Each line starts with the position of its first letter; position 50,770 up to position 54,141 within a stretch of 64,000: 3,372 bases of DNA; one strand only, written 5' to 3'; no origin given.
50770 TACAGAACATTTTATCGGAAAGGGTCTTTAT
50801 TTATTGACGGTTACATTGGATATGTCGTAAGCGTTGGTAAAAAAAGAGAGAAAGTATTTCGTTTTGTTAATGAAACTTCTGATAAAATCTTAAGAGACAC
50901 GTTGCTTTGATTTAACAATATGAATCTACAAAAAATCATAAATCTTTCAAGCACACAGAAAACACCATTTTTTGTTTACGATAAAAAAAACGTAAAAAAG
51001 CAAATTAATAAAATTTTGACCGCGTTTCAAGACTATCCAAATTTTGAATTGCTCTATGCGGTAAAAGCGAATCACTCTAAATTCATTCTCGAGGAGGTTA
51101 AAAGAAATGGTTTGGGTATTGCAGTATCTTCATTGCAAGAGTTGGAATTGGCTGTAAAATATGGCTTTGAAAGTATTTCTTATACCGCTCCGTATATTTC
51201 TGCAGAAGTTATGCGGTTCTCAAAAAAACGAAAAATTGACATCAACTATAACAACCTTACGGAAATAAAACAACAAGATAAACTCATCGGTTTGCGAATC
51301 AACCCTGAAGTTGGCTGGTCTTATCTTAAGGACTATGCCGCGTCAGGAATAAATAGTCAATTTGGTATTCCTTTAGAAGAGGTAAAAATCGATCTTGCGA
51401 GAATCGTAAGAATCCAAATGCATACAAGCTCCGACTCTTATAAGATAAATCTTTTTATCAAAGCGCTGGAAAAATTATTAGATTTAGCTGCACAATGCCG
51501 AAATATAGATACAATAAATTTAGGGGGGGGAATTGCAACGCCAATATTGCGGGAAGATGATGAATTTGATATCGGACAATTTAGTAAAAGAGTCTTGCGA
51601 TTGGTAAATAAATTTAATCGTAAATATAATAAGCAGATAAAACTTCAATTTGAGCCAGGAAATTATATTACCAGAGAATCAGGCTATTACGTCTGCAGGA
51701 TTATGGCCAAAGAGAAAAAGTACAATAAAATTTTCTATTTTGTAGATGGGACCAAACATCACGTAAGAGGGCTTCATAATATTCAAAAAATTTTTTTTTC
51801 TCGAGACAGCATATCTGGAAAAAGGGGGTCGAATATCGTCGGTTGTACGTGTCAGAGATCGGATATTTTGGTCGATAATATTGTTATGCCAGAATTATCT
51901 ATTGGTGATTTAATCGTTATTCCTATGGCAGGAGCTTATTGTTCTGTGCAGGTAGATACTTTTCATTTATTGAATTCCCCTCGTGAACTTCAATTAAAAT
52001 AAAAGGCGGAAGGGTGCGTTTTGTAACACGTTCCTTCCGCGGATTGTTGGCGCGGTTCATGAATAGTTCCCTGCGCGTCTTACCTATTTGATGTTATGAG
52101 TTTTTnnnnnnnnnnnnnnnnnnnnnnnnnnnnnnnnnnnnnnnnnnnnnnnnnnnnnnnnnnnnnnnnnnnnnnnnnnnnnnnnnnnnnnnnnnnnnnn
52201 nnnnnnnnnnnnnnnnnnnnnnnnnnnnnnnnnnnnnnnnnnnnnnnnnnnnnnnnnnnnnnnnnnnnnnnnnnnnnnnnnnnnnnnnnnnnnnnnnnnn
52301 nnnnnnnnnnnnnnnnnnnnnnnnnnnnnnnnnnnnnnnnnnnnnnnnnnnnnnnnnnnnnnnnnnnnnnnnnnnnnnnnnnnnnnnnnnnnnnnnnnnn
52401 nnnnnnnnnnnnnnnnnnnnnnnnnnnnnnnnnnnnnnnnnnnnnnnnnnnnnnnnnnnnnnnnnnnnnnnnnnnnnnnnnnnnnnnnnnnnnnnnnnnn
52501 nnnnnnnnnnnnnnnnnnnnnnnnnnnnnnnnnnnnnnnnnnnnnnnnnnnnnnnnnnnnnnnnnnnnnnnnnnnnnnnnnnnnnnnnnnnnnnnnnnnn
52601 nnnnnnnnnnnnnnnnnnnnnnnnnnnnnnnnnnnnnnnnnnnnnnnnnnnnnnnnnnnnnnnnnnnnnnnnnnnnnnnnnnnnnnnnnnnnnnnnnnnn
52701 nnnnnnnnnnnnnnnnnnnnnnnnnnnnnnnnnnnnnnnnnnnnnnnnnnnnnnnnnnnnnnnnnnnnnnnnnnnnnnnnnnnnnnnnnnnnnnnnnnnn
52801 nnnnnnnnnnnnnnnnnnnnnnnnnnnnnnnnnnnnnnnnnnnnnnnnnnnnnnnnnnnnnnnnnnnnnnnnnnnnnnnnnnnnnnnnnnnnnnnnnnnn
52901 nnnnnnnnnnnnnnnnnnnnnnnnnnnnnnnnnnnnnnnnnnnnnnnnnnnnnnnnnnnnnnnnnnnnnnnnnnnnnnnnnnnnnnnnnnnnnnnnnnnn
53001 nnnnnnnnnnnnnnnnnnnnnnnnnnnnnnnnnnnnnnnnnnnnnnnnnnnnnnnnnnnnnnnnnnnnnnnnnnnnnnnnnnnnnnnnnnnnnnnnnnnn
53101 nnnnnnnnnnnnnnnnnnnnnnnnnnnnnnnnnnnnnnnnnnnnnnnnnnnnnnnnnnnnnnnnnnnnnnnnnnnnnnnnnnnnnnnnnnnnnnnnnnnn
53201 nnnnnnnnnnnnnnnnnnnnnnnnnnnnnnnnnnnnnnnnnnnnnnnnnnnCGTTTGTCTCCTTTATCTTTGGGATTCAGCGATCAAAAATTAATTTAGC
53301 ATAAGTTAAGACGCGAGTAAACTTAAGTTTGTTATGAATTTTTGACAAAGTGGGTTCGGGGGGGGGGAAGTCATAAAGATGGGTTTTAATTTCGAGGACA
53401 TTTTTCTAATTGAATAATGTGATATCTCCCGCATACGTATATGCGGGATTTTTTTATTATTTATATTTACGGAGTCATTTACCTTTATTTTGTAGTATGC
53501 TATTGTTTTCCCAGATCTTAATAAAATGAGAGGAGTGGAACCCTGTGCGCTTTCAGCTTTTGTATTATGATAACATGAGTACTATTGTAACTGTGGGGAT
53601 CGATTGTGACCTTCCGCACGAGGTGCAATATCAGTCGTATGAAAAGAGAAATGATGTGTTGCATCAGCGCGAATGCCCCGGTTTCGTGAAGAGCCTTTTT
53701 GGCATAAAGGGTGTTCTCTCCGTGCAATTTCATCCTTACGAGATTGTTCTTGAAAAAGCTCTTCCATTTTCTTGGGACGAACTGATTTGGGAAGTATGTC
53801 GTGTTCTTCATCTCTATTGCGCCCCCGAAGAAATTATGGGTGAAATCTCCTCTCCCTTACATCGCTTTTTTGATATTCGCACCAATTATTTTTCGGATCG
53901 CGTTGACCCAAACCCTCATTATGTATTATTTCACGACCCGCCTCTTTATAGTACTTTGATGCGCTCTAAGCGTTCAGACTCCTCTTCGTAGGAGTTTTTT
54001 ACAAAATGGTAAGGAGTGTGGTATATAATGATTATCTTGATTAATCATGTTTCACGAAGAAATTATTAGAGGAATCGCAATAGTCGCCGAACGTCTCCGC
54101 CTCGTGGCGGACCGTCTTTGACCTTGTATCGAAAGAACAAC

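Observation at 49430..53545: AT-rich islet: ATP-grasp ligase + fold-III PLP decarboxylase operon, convergent with a radical SAM enzyme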

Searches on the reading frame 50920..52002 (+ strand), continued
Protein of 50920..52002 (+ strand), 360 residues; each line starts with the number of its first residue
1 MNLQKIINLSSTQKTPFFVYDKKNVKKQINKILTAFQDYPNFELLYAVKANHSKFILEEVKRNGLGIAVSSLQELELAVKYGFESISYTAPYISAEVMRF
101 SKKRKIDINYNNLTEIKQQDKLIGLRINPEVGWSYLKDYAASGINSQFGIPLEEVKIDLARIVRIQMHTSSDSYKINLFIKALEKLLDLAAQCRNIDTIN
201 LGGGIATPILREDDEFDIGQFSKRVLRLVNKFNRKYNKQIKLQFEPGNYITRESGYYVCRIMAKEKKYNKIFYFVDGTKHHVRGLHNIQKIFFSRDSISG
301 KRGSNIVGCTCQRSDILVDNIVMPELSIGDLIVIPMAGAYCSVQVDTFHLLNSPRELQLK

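Call 77: search_solved_structures(query=window:50920-52002:+, max_evalue=1e-18, show_alignments=2)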
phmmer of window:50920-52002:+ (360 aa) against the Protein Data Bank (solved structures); distinct sequences matched with E-value up to 1e-18: 3.
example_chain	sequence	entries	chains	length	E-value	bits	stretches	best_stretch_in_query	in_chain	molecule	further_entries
2yxx_A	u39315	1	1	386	8.5e-25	91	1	11-357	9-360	Diaminopimelate decarboxylase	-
2j66_A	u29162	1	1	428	1.3e-19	73.9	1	5-358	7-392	BTRK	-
7ru7_A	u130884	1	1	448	1.6e-19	73.6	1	5-358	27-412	L-glutamyl-[BtrI acyl-carrier protein] decarboxylase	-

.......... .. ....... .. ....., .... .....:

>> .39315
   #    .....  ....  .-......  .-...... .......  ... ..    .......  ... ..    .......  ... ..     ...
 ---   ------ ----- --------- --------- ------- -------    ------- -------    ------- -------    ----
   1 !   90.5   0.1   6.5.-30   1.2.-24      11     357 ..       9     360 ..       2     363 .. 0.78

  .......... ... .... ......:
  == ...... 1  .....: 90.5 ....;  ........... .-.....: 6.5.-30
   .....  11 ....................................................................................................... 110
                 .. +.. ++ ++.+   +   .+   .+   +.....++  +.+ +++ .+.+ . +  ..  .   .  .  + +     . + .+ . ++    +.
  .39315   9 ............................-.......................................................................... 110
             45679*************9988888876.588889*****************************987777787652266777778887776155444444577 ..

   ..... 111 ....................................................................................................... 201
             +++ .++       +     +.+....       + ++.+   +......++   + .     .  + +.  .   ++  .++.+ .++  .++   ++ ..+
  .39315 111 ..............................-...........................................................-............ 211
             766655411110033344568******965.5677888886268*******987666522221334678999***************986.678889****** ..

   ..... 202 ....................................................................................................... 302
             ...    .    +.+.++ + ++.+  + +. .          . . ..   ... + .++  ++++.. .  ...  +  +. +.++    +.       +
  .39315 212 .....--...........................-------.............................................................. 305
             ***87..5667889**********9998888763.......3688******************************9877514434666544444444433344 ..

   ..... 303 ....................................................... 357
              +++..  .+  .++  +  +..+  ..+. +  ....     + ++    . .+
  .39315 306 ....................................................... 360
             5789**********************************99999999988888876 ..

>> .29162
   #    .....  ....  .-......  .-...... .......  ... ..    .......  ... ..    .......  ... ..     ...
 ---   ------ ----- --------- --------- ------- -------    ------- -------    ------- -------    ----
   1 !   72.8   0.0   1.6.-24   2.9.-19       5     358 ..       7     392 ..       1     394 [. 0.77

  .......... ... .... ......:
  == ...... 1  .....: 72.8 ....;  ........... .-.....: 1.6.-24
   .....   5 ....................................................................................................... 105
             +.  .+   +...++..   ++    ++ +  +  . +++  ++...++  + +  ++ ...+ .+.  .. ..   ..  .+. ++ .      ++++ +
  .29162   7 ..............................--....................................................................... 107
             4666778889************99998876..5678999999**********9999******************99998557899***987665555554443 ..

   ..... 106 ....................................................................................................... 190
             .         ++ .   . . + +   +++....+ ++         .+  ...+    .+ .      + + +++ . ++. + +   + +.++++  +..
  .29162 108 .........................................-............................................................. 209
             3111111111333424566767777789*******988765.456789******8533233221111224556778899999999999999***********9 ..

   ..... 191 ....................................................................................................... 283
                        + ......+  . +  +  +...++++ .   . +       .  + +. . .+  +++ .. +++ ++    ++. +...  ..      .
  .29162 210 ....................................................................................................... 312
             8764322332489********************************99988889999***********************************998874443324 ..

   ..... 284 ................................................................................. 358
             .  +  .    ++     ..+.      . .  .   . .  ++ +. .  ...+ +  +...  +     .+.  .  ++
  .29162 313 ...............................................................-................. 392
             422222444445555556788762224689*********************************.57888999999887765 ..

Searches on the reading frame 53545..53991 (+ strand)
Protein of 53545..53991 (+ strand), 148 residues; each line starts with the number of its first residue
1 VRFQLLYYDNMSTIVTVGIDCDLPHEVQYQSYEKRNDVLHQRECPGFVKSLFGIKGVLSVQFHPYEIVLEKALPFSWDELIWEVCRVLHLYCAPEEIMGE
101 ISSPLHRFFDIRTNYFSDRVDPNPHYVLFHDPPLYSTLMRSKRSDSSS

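Call 3: search_protein_families(library=pfam, proteins=[window:53545-53991:+], max_evalue=0.01)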
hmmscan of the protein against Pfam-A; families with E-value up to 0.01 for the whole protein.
window:53545-53991:+ (148 aa): 1 family
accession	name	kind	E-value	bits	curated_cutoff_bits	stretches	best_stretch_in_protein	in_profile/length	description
PF08712.16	Nfu_N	-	0.00084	19.8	27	1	35-91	30-84/88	Scaffold protein Nfu/NifU N terminal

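Call 4: search_protein_families(library=ncbifam, proteins=[window:53545-53991:+], max_evalue=0.01)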
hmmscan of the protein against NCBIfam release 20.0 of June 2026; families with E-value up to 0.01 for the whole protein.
window:53545-53991:+ (148 aa): 0 families

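Call 33: search_protein_families(library=padloc, proteins=[window:53545-53991:+], max_evalue=0.01)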
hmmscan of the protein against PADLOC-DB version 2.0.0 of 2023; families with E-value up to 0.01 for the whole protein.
window:53545-53991:+ (148 aa): 0 families

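Call 34: search_protein_families(library=phrogs, proteins=[window:53545-53991:+], max_evalue=0.001)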
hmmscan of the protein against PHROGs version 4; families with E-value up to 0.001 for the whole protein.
window:53545-53991:+ (148 aa): 0 families
